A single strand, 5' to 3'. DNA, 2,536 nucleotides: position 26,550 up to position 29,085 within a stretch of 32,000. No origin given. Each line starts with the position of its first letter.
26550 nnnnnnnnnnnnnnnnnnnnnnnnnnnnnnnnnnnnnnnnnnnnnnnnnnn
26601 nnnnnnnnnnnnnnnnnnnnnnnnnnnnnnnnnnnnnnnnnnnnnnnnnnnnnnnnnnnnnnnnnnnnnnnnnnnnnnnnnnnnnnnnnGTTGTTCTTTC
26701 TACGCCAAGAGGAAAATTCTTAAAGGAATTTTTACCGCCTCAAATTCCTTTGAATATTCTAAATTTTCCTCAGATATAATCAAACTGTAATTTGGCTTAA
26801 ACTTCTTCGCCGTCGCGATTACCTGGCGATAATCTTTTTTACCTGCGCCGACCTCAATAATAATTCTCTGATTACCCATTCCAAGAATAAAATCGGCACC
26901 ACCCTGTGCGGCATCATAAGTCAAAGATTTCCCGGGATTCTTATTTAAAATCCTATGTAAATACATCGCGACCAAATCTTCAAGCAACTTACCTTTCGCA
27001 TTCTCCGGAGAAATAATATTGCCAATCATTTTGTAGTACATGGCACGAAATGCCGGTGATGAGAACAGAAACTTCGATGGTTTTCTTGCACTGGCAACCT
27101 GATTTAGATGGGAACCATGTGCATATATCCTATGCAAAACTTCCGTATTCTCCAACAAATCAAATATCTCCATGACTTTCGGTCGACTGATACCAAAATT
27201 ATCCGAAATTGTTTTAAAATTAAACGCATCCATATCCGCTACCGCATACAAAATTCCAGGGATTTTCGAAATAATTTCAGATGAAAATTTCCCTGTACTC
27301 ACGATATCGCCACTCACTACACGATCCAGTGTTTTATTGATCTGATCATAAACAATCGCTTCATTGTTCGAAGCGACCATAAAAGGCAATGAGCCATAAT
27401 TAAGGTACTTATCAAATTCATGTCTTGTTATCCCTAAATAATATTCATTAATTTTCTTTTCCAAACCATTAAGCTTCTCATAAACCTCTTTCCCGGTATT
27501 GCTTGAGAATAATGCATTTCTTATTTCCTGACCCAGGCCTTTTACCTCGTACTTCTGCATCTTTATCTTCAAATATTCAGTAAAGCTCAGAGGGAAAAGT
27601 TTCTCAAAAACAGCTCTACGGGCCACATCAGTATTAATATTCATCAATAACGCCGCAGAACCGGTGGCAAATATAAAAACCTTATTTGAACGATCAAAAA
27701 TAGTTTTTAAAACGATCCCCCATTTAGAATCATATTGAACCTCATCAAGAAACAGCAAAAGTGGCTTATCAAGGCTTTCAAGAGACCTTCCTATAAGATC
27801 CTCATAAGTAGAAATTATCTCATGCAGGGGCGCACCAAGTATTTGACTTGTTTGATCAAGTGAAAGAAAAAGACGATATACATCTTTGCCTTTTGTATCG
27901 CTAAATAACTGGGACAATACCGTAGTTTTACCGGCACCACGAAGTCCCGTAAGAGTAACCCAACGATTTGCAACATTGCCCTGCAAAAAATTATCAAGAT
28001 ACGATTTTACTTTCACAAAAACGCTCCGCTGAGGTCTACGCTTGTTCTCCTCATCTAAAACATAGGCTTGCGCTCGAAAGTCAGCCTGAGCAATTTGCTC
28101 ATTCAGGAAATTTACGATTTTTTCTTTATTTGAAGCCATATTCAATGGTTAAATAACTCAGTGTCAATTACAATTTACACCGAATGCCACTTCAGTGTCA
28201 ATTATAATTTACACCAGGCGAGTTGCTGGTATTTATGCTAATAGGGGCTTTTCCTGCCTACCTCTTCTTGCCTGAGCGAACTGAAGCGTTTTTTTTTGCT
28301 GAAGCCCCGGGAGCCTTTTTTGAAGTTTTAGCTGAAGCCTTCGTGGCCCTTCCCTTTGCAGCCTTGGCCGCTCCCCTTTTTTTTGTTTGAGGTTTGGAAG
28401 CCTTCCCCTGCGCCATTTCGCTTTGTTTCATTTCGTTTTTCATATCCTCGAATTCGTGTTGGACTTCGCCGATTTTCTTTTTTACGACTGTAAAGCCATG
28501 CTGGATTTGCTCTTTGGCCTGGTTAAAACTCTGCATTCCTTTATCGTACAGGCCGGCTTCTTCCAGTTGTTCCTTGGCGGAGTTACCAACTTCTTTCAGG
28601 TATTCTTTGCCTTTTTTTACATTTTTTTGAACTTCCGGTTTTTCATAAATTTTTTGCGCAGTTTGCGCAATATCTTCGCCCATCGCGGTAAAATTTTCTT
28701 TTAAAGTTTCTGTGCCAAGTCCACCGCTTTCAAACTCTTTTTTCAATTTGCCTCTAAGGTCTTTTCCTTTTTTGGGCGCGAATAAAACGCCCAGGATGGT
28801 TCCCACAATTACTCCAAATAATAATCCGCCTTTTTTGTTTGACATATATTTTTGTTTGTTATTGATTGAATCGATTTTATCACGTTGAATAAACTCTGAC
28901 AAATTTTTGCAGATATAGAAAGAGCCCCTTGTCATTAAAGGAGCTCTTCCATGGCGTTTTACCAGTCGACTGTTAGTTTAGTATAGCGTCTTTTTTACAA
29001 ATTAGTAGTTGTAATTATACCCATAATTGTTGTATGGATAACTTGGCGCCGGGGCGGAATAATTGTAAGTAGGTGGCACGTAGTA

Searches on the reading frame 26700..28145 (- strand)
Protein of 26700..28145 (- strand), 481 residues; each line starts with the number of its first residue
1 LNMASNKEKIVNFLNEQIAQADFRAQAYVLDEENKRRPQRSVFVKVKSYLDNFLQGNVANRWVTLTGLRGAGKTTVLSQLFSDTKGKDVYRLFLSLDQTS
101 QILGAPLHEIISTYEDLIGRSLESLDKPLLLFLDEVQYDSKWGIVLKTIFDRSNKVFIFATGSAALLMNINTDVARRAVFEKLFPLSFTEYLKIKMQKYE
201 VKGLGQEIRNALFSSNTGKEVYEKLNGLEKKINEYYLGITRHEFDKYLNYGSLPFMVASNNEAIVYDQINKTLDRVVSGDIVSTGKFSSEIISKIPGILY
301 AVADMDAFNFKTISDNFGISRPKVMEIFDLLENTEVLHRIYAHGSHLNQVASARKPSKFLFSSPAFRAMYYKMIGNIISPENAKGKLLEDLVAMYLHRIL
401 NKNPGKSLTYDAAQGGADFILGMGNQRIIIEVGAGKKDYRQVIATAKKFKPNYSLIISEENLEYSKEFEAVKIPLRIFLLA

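Call 10: search_protein_families(library=pfam, proteins=[window:26700-28145:-], max_evalue=0.01)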
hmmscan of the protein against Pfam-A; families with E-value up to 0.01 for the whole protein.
window:26700-28145:- (481 aa): 6 families
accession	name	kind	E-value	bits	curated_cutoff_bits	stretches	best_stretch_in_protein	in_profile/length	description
PF13173.12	AAA_14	-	6.2e-23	81.7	27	1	60-192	2-129/129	AAA domain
PF13635.12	DUF4143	-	1.1e-08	35.4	28.1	1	307-434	30-159/160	Domain of unknown function (DUF4143)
PF13191.12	AAA_16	-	4.6e-05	24.4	32.6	1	48-105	14-64/167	AAA ATPase domain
PF25199.1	nSTAND_NTPase5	-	0.00086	19.6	34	1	38-138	20-107/145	Novel STAND NTPase 5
PF13671.12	AAA_33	-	0.0062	17.3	27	0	65-98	4-32/143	AAA domain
PF20720.3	nSTAND3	-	0.0062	16.7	27.2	0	59-121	16-78/155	Novel STAND NTPase 3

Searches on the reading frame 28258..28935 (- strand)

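Call 10: search_protein_families(library=pfam, proteins=[window:28258-28935:-], max_evalue=0.01)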
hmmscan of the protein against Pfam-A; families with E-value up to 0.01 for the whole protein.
window:28258-28935:- (225 aa): 1 family
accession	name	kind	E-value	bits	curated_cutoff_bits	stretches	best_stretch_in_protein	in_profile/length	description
PF12732.12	YtxH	-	1.2e-12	48.5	37.5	1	36-99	2-49/71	YtxH-like protein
